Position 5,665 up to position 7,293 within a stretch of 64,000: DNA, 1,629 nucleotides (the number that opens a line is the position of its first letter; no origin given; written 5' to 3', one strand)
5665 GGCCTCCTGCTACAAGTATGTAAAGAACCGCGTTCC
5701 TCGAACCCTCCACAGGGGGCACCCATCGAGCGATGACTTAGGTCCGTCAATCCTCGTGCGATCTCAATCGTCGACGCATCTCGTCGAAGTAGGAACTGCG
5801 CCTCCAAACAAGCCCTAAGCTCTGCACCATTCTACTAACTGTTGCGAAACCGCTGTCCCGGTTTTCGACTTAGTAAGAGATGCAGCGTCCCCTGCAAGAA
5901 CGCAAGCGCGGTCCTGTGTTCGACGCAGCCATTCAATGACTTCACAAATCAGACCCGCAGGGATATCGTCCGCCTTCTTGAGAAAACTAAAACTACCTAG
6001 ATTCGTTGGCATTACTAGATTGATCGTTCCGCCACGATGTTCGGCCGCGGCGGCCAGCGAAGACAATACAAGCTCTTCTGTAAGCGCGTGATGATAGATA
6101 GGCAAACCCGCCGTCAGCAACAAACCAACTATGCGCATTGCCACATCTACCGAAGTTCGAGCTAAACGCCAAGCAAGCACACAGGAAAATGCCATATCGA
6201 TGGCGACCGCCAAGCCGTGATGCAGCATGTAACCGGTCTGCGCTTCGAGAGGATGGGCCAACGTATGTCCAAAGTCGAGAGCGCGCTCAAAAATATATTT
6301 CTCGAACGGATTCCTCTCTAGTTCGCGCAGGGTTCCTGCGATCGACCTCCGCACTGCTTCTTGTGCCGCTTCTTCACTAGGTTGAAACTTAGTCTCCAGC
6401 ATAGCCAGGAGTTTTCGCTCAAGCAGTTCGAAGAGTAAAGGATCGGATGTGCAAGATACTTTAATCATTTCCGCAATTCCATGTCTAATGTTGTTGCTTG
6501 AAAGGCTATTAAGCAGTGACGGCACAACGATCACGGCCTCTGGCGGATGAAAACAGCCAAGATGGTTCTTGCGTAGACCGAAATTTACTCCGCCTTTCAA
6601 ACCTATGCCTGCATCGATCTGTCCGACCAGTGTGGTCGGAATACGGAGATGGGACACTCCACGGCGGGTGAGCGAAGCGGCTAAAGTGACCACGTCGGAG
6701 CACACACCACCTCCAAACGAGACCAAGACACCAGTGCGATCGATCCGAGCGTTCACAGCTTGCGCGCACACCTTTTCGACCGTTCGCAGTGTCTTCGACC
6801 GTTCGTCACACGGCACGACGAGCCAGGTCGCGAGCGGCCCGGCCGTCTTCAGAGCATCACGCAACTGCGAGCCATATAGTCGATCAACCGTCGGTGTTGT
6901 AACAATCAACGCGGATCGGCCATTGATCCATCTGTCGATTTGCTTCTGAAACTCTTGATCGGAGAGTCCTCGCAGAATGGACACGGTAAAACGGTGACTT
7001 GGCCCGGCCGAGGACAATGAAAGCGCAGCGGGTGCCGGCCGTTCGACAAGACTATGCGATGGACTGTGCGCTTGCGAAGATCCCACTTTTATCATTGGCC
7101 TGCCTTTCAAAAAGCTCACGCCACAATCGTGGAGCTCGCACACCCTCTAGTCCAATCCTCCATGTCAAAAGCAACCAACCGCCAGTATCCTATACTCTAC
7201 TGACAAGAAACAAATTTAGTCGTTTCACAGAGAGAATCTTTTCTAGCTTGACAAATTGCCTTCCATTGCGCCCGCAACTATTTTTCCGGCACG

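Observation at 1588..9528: Low-GC eight-gene cassette built around a DHQS-like sugar-phosphate cyclase: candidate (amino)cyclitol/carbasugar pathway inside an EPS locus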

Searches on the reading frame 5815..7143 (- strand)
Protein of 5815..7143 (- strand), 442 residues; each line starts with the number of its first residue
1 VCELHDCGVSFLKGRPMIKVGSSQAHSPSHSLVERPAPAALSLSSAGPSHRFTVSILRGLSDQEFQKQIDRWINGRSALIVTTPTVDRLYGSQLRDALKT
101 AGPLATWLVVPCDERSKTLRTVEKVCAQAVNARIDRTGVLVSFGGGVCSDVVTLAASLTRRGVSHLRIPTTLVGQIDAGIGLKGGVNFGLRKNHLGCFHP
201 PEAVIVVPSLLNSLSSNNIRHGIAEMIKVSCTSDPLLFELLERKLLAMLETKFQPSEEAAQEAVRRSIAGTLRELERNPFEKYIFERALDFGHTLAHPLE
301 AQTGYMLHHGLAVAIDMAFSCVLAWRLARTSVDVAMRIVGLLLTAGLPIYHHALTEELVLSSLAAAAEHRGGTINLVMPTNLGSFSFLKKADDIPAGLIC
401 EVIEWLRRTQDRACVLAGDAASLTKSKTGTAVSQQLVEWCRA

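Call 4: search_protein_families(library=pfam, proteins=[window:5815-7143:-], max_evalue=0.01)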
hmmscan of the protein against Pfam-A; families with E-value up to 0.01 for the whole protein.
window:5815-7143:- (442 aa): 4 families
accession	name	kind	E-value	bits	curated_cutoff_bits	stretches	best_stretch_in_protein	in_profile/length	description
PF01761.26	DHQ_synthase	-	4e-31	107.5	24.2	1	109-220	3-114/115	3-dehydroquinate synthase N-terminal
PF24621.2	DHQS_C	-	1.8e-23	83.5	27.6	1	222-360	1-135/144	3-dehydroquinate synthase C-terminal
PF13685.12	Fe-ADH_2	-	7.6e-07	29.7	28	1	75-171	19-107/149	Iron-containing alcohol dehydrogenase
PF00465.25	Fe-ADH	-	0.0014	18.7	31.3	1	75-161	22-105/168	Iron-containing alcohol dehydrogenase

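Call 5: search_protein_families(library=ncbifam, proteins=[window:5815-7143:-], max_evalue=0.01)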
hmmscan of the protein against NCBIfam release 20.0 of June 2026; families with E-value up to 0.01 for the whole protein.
window:5815-7143:- (442 aa): 6 families
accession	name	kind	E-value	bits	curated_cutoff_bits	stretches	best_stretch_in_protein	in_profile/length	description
TIGR01357.1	aroB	equivalog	3.3e-64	217.3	305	1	55-388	4-331/344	3-dehydroquinate synthase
NF004852.0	PRK06203.1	equivalog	2.2e-59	201.4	333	1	105-412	89-397/407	3-dehydroquinate synthase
TIGR04425.1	P_lya_rel_AroB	hypoth_equivalog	4.8e-50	170.5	400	1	65-389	16-330/348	AroB-related putative sugar phosphate phospholyase (cyclizing)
NF010627.0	PRK14021.1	equivalog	1.4e-27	96.4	565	1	78-390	213-527/542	bifunctional shikimate kinase/3-dehydroquinate synthase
NF010556.0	PRK13951.1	equivalog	9.1e-27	94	560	1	78-318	188-410/492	bifunctional shikimate kinase AroK/3-dehydroquinate synthase AroB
NF002022.0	PRK00843.1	equivalog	7e-05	22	413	1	65-172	24-121/350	NAD(P)-dependent glycerol-1-phosphate dehydrogenase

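Call 9: find_homologous_proteins(query=window:5815-7143:-, max_evalue=1e-10)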
Query window:5815-7143:- (442 aa): 240 proteins with E <= 1e-10 among 8000 candidates; the best 120 are listed.
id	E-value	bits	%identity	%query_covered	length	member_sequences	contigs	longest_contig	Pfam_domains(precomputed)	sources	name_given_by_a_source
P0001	2.7e-279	944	100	96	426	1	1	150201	PF13685.13,PF24621.3,PF01761.27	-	-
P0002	2.7e-134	466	53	86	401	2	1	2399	PF24621.3,PF01761.27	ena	-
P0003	2.1e-126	440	60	71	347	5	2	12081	PF24621.3,PF01761.27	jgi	jgi:3-dehydroquinate synthase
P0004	8.9e-125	435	54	84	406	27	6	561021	PF13685.13,PF24621.3,PF01761.27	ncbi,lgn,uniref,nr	ncbi:sedoheptulose 7-phosphate cyclase [Mesorhizobium sp. CA18]|uniref:sedoheptulose 7-phosphate cyc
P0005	3.1e-124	433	53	85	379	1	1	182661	PF13685.13,PF24621.3,PF01761.27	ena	-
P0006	9.2e-124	432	55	84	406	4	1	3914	PF13685.13,PF24621.3,PF01761.27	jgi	jgi:3-dehydroquinate synthetase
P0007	1.5e-123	431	54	84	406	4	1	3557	PF13685.13,PF24621.3,PF01761.27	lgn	-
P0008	1.8e-123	431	53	84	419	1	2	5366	PF13685.13,PF24621.3,PF01761.27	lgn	-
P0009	2.0e-123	431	54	82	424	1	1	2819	PF13685.13,PF24621.3,PF01761.27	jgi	jgi:3-dehydroquinate synthetase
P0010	1.1e-122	428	53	85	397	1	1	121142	PF13685.13,PF24621.3,PF01761.27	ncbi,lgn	-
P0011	6.8e-121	422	52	84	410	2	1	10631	PF13685.13,PF24621.3,PF01761.27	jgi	jgi:3-dehydroquinate synthetase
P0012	2.3e-120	420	58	74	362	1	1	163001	PF24621.3,PF01761.27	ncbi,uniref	ncbi:sedoheptulose 7-phosphate cyclase [Mesorhizobium sp. M1423]|uniref:sedoheptulose 7-phosphate cy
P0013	1.3e-117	411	50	87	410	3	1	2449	PF13685.13,PF24621.3,PF01761.27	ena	-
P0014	3.6e-117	410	55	77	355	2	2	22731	PF13685.13,PF24621.3,PF01761.27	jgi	jgi:3-dehydroquinate synthase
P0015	3.1e-115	404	50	82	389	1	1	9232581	PF13685.13,PF24621.3,PF01761.27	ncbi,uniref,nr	ncbi:2-epi-5-epi-valiolone synthase [Bradyrhizobium sp. CB1717]|uniref:3-dehydroquinate synthase fam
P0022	9.7e-99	349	46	81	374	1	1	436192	PF13685.13,PF24621.3,PF00465.26,PF01761.27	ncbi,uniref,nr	ncbi:sedoheptulose 7-phosphate cyclase [Roseobacter weihaiensis]|uniref:sedoheptulose 7-phosphate cy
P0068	1.0e-87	313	46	79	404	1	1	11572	PF13685.13,PF24621.3,PF01761.27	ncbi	ncbi:MAG: sedoheptulose 7-phosphate cyclase [Myxococcaceae bacterium]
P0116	6.0e-82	294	41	86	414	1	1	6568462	PF13685.13,PF24621.3,PF00465.26,PF01761.27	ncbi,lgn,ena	-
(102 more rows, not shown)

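Call 11: search_solved_structures(query=window:5815-7143:-, max_evalue=1e-10, show_alignments=3)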
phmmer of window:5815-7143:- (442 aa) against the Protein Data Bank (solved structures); distinct sequences matched with E-value up to 1e-10: 16.
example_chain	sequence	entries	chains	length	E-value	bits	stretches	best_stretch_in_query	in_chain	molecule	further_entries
4p53_A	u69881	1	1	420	1.4e-54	188.8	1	78-390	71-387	Cyclase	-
5tpr_A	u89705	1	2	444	1.8e-41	145.6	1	78-389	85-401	3-dehydroquinate synthase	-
3zok_A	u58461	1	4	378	2.5e-40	141.8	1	51-379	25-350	3-DEHYDROQUINATE SYNTHASE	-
6lk2_A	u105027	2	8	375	3.4e-37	131.5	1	66-388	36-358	3-dehydroquinate synthase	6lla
5eks_A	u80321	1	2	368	5.1e-37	130.9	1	66-389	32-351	3-dehydroquinate synthase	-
3okf_A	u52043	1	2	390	4.1e-36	128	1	77-407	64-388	3-dehydroquinate synthase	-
3qbd_A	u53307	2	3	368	4.2e-36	127.9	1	80-380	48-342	3-dehydroquinate synthase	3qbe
3clh_A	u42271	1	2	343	3.8e-35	124.8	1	77-404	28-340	3-dehydroquinate synthase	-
5hvn_A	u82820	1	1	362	3.1e-27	98.7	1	68-391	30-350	3-dehydroquinate synthase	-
1ujn_A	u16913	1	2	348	1.4e-25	93.2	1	106-332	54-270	dehydroquinate synthase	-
6c5c_A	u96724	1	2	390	1.3e-22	83.5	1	102-349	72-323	3-dehydroquinate synthase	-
7u5s_A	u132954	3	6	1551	2.4e-21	79.3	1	102-349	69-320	Pentafunctional AROM polypeptide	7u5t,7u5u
6hqv_A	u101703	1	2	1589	3.8e-21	78.7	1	105-352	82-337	Pentafunctional AROM polypeptide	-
1dqs_A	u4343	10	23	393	3.1e-20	75.7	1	111-349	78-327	PROTEIN (3-DEHYDROQUINATE SYNTHASE) | 3-DEHYDROQUINATE SYNTHASE | Pentafunctional AROM polypeptide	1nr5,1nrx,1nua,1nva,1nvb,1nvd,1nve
2d2x_A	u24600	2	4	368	1.2e-17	67.1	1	113-327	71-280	2-deoxy-scyllo-inosose synthase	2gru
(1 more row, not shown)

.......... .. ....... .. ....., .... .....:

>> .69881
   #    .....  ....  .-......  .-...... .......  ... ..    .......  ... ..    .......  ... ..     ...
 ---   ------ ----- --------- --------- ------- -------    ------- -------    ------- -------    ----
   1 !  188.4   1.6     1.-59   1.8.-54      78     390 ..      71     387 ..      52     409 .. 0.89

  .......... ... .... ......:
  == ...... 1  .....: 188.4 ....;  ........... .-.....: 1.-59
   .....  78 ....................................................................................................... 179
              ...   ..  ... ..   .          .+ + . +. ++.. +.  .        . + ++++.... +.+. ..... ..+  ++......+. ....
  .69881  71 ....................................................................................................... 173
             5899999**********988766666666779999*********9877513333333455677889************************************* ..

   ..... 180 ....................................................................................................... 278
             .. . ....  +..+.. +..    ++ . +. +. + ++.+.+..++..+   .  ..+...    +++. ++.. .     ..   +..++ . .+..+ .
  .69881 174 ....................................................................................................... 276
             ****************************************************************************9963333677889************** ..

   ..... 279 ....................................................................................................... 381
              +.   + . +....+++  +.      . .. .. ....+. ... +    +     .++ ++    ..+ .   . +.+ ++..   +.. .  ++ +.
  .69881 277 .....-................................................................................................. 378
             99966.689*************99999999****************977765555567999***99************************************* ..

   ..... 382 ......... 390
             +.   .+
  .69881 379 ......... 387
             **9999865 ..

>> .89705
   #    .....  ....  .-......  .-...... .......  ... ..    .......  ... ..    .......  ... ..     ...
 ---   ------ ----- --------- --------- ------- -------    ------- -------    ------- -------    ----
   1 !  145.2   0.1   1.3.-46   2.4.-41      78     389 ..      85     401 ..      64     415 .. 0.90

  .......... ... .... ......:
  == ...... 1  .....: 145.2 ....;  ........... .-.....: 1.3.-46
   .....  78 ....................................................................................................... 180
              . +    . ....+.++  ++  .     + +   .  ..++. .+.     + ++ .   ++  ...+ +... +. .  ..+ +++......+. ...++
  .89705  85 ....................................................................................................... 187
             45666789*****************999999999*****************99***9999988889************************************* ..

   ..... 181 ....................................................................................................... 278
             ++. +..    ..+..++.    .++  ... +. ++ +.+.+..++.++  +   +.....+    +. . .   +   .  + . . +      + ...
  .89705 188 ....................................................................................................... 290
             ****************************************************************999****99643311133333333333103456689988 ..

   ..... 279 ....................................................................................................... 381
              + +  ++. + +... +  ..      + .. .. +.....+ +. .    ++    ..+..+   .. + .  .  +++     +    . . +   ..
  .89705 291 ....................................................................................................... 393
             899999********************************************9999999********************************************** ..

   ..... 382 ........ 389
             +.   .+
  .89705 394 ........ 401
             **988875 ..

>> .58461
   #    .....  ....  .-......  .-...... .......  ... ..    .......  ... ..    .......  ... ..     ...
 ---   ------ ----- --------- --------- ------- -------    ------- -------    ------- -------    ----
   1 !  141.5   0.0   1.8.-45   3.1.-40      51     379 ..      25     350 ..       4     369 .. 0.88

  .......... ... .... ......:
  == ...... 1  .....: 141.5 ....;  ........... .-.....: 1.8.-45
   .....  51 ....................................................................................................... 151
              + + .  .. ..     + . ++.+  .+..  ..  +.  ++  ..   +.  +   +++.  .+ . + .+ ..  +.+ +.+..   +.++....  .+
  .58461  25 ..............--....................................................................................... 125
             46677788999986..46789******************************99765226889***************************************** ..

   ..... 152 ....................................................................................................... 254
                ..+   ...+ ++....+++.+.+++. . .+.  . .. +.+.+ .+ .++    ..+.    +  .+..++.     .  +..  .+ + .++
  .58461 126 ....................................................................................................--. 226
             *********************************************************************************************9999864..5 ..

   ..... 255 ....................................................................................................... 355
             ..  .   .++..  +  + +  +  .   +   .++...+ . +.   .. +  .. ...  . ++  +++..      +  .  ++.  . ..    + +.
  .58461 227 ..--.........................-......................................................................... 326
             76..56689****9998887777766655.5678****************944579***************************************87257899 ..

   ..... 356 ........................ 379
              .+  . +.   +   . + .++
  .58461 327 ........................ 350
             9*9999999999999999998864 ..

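Call 16: find_related_loci(query=A1, collection=genome_contigs, flank=10000)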
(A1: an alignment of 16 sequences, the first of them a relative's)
Query A1 (426 aa) in genome_contigs; peptide patterns used: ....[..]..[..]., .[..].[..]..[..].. (x = any residue, [..] = any of these).
600 stretches matched a pattern (row limit reached: there are more); 562 encode a relative of the query (tblastn E <= 1e-3); the best 80 are kept; 80 distinct loci.
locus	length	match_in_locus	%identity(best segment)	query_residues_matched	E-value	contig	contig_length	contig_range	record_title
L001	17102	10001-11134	54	13-391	6e-132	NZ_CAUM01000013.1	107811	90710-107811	Mesorhizobium metallidurans STM 2683, whole genome shotgun sequence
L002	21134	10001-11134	54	13-391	7e-132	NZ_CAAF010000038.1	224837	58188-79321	Mesorhizobium sp. STM 4661, whole genome shotgun sequence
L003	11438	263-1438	53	13-404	1e-131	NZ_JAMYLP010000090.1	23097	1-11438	Mesorhizobium sp. M1322 M1322_contig00090, whole genome shotgun sequence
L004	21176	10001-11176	53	13-404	2e-131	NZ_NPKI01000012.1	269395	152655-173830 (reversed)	Mesorhizobium mediterraneum strain USDA 3392 scaffold9, whole genome shotgun sequence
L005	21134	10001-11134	54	13-391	1e-130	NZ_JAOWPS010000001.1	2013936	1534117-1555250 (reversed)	Mesorhizobium sp. YC-39 YC.39_ctg001, whole genome shotgun sequence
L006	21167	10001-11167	49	7-392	2e-116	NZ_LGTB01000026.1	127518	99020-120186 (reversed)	Bradyrhizobium viridifuturi strain SEMIA 690 contig00026, whole genome shotgun sequence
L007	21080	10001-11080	46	36-394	2e-104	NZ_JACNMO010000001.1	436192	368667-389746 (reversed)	Roseobacter weihaiensis strain H9 Scaffold1_1, whole genome shotgun sequence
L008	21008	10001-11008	48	57-392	5e-96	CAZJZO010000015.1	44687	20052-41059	MAG TPA_asm: uncultured Porphyrobacter sp. isolate SRP135972_co2_87 genome assembly, contig: NODE_299_length_44687_cov_1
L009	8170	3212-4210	49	57-390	5e-96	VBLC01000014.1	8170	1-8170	MAG: Deltaproteobacteria bacterium isolate DP_25 14_0927_12_20cm_scaffold_7440, whole genome shotgun sequence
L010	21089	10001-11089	45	17-379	6e-93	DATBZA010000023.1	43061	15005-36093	MAG TPA_asm: Myxococcales bacterium isolate SMAG_U7607 k141_641573, whole genome shotgun sequence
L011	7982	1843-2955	44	57-426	5e-93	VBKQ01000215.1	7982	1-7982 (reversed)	MAG: Deltaproteobacteria bacterium isolate DP_13 14_1009_09_20cm_scaffold_7115, whole genome shotgun sequence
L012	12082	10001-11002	44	57-390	1e-91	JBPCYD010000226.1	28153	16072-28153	MAG: Woeseiaceae bacterium isolate MAG_seacave_37 S1Ck127_793855, whole genome shotgun sequence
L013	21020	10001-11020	45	51-390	4e-91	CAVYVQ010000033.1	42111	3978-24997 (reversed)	MAG: uncultured Acidobacteriaceae bacterium isolate MFD03346.bin.2.36 genome assembly, contig: contig_47795, whole genom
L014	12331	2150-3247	42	33-399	4e-91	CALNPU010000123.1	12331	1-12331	MAG: uncultured Caballeronia sp. isolate Acor symbiont genome assembly, contig: contig123, whole genome shotgun sequence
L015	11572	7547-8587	46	29-379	4e-91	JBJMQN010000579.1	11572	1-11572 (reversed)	MAG: Myxococcaceae bacterium isolate H3_16_all_fractions_metab_maxbC_136_66_0 k255_7093684, whole genome shotgun sequenc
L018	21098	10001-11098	42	33-396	1e-88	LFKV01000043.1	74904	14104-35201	Candidatus Paraburkholderia kirkii strain UZHbot2 BPUNctg142, whole genome shotgun sequence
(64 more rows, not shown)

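Call 37: find_encoding_contigs(protein=P0001, flank=2000, max_places=3)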
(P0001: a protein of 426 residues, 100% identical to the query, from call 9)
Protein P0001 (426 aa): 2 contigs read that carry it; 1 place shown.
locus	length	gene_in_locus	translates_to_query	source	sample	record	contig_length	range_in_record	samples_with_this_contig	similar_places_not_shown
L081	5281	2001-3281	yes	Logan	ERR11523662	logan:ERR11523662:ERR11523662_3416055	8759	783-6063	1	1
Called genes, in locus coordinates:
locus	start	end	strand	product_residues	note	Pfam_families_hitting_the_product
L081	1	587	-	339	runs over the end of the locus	PF00480:ROK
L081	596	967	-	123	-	PF07883:Cupin_2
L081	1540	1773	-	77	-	-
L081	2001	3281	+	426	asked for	PF13685:Fe-ADH_2 (weak), PF01761:DHQ_synthase, PF24621:DHQS_C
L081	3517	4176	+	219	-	PF12535:Nudix_N, PF00293:NUDIX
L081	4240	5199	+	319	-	PF01408:GFO_IDH_MocA, PF22725:GFO_IDH_MocA_C3, PF02894:GFO_IDH_MocA_C (weak)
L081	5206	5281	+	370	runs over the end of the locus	PF01212:Beta_elim_lyase (weak), PF00266:Aminotran_5, PF01041:DegT_DnrJ_EryC1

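Call 45: find_encoding_contigs(protein=P0005, flank=10000, max_places=1)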
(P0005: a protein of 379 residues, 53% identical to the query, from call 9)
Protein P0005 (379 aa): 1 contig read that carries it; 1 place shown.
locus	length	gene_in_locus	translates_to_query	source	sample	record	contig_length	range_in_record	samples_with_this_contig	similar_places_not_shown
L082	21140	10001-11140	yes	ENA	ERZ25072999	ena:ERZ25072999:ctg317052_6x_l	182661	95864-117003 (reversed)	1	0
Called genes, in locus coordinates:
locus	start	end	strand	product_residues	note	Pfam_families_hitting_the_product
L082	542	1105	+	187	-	PF13612:DDE_Tnp_1_3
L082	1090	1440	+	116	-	PF13612:DDE_Tnp_1_3, PF01609:DDE_Tnp_1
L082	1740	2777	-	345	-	-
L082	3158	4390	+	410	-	PF13439:Glyco_transf_4, PF13579:Glyco_trans_4_4, PF00534:Glycos_transf_1, PF13692:Glyco_trans_1_4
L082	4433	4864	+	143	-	PF00583:Acetyltransf_1, PF13673:Acetyltransf_10, PF13508:Acetyltransf_7, PF08445:FR47 (weak)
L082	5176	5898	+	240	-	-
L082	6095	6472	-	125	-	PF03400:DDE_Tnp_IS1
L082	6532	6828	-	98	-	PF03811:Zn_ribbon_InsA, PF12759:HTH_Tnp_IS1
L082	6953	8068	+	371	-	PF13439:Glyco_transf_4, PF13579:Glyco_trans_4_4, PF00534:Glycos_transf_1, PF13692:Glyco_trans_1_4, PF13524:Glyco_trans_1_2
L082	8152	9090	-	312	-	PF13489:Methyltransf_23, PF13847:Methyltransf_31, PF08241:Methyltransf_11, PF08242:Methyltransf_12, PF13649:Methyltransf_25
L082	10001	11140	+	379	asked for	PF13685:Fe-ADH_2 (weak), PF01761:DHQ_synthase, PF24621:DHQS_C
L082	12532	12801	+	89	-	-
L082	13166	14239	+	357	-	PF00480:ROK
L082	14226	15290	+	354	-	PF08240:ADH_N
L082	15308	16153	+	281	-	PF01261:AP_endonuc_2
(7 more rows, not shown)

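Call 46: find_encoding_contigs(protein=P0010, flank=10000, max_places=1)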
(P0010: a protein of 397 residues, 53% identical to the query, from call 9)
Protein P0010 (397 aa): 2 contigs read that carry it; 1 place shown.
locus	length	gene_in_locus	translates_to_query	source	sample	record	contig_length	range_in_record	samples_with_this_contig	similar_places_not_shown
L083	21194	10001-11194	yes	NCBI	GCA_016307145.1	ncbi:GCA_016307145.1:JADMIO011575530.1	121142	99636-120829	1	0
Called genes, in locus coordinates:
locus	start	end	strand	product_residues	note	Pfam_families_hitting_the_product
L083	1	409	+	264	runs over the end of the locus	PF09335:VTT_dom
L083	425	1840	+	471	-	PF07992:Pyr_redox_2, PF13738:Pyr_redox_3 (faint), PF00070:Pyr_redox, PF02852:Pyr_redox_dim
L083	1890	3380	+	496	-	PF02518:HATPase_c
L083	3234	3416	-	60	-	-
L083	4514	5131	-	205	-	PF16921:Tex_YqgF, PF12836:HHH_3, PF17674:HHH_9 (weak)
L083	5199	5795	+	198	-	-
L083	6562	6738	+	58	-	-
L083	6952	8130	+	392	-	-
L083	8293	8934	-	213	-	PF13358:DDE_3 (weak)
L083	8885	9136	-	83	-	-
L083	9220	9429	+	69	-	-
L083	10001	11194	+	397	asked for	PF13685:Fe-ADH_2 (weak), PF01761:DHQ_synthase, PF24621:DHQS_C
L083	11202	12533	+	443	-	PF00275:EPSP_synthase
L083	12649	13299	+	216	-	PF12535:Nudix_N, PF00293:NUDIX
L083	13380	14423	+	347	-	PF01408:GFO_IDH_MocA, PF22725:GFO_IDH_MocA_C3, PF02894:GFO_IDH_MocA_C (weak)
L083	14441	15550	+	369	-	PF00155:Aminotran_1_2, PF01041:DegT_DnrJ_EryC1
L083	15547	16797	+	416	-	PF02056:Glyco_hydro_4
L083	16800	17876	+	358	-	PF00480:ROK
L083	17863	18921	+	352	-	PF08240:ADH_N (weak)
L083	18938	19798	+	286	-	PF01261:AP_endonuc_2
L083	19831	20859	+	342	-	PF05598:DUF772, PF01609:DDE_Tnp_1 (weak)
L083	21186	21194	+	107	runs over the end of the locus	?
